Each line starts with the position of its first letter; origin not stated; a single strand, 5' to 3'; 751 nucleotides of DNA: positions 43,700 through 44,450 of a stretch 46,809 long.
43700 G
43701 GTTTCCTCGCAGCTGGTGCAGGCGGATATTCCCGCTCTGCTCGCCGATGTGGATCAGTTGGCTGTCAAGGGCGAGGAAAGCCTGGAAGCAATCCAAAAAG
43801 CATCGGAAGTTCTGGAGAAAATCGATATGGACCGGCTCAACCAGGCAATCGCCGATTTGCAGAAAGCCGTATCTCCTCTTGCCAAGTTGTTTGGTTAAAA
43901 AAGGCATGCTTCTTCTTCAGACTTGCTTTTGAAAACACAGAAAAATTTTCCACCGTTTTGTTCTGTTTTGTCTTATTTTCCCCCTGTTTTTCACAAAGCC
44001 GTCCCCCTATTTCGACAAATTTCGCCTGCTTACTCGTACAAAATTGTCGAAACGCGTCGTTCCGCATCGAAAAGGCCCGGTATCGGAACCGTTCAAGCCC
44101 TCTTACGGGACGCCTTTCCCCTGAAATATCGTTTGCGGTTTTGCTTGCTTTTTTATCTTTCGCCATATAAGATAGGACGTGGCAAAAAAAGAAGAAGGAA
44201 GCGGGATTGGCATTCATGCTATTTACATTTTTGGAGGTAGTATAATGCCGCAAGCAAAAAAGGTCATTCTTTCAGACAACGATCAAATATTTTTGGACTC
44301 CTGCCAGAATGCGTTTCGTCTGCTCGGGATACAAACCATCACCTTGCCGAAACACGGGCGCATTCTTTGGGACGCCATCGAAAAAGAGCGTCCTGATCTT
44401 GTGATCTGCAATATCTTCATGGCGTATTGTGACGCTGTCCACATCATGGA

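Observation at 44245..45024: Spo0A paralog whose receiver domain has Asn at the phospho-acceptor position (N56)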

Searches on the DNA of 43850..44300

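Call 55: search_rna_families(source=window, start=43850, end=44300, threshold=evalue, max_evalue=1)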
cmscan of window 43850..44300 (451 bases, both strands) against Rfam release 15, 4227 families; matches with E-value up to 1: 0.
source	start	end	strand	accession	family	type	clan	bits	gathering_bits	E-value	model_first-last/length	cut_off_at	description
